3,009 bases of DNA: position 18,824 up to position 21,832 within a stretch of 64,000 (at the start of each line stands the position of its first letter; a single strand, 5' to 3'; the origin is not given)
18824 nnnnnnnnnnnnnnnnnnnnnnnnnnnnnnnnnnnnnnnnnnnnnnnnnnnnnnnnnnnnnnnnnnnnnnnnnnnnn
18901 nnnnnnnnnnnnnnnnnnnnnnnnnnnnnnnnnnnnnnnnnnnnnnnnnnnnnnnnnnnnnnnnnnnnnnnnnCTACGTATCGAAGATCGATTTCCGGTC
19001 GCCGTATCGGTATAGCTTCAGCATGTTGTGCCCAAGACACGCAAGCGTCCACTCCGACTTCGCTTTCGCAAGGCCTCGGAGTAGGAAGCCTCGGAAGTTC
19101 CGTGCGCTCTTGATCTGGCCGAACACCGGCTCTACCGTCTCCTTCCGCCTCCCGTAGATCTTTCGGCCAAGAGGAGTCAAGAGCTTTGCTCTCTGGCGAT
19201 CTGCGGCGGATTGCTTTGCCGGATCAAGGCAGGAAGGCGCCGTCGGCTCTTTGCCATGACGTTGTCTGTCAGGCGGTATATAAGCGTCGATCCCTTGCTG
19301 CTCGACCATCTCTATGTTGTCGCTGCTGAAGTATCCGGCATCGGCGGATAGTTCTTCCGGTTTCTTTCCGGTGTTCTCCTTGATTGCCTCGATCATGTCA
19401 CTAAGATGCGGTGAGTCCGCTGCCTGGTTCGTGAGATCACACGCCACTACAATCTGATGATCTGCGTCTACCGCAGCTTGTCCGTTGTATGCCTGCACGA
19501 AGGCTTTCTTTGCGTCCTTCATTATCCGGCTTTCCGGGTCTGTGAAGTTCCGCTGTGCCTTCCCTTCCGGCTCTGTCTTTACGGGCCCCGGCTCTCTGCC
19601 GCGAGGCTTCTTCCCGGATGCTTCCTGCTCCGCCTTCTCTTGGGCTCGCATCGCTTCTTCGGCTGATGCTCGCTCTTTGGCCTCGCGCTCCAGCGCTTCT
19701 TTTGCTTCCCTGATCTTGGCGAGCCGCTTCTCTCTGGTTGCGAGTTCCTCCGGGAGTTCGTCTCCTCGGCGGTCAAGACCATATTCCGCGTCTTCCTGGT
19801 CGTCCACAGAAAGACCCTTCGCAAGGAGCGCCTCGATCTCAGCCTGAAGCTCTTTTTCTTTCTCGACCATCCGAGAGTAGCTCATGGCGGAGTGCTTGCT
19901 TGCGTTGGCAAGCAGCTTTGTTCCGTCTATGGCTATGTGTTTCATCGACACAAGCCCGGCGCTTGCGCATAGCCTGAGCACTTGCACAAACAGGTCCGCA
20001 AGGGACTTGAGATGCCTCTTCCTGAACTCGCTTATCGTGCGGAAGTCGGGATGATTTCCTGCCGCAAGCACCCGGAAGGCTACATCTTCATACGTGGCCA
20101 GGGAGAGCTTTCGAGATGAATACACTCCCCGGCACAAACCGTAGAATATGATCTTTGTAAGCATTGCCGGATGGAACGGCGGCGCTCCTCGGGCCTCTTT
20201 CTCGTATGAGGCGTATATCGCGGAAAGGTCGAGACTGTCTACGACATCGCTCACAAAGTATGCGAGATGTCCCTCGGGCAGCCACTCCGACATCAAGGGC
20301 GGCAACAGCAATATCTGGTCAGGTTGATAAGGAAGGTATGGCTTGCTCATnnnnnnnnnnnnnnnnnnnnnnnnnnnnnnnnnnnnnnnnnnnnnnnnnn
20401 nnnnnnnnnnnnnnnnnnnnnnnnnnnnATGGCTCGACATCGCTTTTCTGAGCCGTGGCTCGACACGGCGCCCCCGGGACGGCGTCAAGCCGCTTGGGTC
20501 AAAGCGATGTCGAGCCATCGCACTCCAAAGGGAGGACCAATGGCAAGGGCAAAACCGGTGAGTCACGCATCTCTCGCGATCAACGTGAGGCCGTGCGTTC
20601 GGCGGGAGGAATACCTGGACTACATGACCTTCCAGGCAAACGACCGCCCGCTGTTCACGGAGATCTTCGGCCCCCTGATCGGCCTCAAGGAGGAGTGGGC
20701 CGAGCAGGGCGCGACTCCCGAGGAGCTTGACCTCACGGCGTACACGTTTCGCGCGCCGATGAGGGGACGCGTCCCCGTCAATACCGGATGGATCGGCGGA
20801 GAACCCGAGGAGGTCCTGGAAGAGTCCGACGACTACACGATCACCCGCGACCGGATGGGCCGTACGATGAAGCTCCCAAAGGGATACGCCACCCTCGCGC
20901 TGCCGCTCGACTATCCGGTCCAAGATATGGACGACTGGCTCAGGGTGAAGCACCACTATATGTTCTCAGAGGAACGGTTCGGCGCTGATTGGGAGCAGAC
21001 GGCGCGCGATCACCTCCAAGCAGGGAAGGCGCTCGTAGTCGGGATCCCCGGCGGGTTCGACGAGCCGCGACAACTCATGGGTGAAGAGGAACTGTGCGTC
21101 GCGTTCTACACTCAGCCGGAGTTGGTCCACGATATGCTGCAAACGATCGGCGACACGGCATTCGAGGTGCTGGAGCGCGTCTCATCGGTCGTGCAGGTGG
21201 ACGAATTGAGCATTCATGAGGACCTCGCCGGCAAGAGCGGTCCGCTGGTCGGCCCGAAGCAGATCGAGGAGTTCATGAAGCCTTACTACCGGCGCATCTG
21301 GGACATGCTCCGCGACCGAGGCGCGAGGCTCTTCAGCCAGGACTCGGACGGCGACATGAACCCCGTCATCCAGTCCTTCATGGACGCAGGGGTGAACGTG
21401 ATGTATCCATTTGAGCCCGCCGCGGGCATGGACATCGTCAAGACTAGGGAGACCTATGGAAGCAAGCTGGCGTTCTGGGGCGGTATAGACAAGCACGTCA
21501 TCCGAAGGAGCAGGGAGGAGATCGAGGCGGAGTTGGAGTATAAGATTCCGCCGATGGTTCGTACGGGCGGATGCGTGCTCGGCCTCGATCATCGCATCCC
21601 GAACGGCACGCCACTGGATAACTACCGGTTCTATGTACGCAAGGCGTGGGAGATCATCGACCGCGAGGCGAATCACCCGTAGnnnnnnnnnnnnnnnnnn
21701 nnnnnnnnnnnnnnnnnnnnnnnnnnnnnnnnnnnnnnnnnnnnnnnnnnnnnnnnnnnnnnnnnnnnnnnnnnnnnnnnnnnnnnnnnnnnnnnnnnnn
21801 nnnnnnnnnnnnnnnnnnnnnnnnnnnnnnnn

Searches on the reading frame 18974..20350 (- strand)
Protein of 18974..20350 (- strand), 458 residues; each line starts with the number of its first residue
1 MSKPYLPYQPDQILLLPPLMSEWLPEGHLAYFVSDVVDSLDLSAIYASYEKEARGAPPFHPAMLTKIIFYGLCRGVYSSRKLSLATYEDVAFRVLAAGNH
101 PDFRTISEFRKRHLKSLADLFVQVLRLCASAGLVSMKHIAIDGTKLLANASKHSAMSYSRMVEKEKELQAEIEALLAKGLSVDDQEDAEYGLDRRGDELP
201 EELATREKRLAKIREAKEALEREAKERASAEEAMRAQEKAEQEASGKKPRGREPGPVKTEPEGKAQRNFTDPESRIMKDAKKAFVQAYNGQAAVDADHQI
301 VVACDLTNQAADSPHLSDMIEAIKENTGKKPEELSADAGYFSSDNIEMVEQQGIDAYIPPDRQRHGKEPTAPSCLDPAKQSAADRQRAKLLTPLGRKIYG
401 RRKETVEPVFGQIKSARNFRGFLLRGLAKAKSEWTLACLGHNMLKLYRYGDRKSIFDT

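Call 37: search_protein_families(library=pfam, proteins=[window:18974-20350:-], max_evalue=0.00001)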
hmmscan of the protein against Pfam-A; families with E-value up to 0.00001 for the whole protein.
window:18974-20350:- (458 aa): 3 families
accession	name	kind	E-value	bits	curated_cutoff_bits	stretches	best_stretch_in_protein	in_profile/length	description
PF01609.27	DDE_Tnp_1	-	4.1e-16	59.8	23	1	275-443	25-200/200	Transposase DDE domain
PF13751.12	DDE_Tnp_1_6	-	5.9e-15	56.1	25.1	1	377-446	55-124/125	Transposase DDE domain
PF05598.16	DUF772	-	1.9e-14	53.9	23.1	1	55-124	1-74/74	Transposase domain (DUF772)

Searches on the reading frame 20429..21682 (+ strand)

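Call 37: search_protein_families(library=pfam, proteins=[window:20429-21682:+], max_evalue=0.00001)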
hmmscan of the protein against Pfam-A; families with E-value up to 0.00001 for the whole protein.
window:20429-21682:+ (417 aa): 1 family
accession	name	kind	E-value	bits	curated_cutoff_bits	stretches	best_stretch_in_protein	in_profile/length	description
PF01208.23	URO-D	-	6.8e-15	55.4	23.9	1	141-404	79-341/346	Uroporphyrinogen decarboxylase (URO-D)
